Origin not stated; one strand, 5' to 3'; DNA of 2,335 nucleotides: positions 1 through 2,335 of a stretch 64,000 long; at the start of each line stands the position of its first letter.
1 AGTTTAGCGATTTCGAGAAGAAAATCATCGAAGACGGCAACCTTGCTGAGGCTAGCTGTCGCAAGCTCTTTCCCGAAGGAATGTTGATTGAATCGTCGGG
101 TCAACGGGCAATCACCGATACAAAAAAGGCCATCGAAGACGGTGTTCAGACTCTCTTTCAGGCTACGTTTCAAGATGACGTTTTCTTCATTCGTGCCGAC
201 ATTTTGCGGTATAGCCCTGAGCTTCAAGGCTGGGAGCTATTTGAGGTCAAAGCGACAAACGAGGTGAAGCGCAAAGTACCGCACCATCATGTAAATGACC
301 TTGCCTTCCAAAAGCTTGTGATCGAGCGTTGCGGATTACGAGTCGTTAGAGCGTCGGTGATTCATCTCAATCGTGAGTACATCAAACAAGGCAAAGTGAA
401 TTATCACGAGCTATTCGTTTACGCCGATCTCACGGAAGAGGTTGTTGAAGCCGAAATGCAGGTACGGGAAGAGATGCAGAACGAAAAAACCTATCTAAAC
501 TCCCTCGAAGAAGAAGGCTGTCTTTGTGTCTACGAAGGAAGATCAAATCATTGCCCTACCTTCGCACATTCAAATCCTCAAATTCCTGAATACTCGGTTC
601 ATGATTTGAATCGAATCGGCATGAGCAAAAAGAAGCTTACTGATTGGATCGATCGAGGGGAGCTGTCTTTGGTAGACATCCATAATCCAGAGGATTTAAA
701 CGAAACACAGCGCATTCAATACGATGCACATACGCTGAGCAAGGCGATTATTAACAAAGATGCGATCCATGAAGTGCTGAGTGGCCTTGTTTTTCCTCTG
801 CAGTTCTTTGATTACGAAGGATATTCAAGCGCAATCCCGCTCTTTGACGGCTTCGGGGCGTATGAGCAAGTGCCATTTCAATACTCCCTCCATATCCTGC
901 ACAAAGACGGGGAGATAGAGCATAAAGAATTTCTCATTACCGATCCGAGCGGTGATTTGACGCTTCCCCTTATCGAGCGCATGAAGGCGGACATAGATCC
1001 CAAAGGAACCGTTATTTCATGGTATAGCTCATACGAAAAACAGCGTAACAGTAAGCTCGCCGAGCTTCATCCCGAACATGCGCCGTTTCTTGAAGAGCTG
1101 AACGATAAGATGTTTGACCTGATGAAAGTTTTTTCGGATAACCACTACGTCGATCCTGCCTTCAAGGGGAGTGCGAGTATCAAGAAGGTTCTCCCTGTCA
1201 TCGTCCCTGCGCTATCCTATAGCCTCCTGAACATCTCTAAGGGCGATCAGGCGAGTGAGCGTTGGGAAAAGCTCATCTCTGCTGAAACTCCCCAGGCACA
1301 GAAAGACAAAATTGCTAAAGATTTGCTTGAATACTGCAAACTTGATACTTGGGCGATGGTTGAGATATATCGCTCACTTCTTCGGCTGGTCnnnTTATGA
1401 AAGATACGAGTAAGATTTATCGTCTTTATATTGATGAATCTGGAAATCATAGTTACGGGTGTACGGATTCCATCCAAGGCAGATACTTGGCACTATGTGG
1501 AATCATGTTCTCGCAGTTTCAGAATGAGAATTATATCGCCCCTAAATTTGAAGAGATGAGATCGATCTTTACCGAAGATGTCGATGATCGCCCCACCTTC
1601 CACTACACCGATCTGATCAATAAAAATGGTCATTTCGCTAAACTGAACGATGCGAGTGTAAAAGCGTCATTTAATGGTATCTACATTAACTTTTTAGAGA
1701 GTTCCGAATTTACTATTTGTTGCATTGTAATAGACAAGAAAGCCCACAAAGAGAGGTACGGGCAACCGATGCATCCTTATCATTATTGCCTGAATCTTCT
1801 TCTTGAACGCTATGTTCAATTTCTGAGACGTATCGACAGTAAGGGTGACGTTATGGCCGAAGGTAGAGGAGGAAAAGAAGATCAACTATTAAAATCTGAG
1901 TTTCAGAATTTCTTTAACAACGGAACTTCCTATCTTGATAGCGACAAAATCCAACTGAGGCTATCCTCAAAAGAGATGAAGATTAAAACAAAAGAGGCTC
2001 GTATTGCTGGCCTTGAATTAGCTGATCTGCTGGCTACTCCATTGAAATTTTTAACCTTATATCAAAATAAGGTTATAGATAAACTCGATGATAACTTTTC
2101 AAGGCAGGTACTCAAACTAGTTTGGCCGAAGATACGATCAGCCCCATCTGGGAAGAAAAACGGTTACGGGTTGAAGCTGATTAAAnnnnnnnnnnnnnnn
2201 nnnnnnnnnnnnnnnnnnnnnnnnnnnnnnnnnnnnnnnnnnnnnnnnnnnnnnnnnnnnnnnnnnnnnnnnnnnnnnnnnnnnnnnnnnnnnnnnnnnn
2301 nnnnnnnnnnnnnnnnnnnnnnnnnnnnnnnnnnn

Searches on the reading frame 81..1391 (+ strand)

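Call 7: search_protein_families(library=pfam, proteins=[window:81-1391:+], max_evalue=0.01)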
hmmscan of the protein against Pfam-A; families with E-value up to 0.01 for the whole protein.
window:81-1391:+ (437 aa): 1 family
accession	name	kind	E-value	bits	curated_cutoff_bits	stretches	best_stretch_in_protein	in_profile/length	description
PF11074.14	DUF2779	-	2.9e-38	131.4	23.3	1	242-366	2-126/126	Domain of unknown function(DUF2779)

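Call 40: search_protein_families(library=padloc, proteins=[window:81-1391:+], max_evalue=0.01)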
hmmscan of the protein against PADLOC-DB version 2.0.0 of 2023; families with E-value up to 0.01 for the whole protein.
window:81-1391:+ (437 aa): 0 families

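Call 41: search_protein_families(library=phrogs, proteins=[window:81-1391:+], max_evalue=0.001)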
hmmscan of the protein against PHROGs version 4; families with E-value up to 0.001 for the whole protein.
window:81-1391:+ (437 aa): 0 families

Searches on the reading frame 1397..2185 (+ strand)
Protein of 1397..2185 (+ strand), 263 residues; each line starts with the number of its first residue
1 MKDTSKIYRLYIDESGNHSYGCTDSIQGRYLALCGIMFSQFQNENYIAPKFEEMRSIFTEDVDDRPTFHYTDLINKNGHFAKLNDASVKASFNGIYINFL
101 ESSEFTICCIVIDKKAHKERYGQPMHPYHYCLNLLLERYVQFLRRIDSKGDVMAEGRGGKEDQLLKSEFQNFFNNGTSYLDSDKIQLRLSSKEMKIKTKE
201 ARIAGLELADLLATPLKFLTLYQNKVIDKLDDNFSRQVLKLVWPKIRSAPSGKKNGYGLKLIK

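Call 7: search_protein_families(library=pfam, proteins=[window:1397-2185:+], max_evalue=0.01)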
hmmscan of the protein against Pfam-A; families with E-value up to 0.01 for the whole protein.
window:1397-2185:+ (263 aa): 1 family
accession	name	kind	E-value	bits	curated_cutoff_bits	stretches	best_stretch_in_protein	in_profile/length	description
PF12686.12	DUF3800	-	2.2e-10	41.9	21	1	10-216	2-146/149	Protein of unknown function (DUF3800)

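Call 40: search_protein_families(library=padloc, proteins=[window:1397-2185:+], max_evalue=0.01)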
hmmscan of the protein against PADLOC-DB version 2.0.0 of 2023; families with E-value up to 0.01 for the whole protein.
window:1397-2185:+ (263 aa): 0 families

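Call 41: search_protein_families(library=phrogs, proteins=[window:1397-2185:+], max_evalue=0.001)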
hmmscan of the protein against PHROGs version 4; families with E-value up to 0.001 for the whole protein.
window:1397-2185:+ (263 aa): 0 families
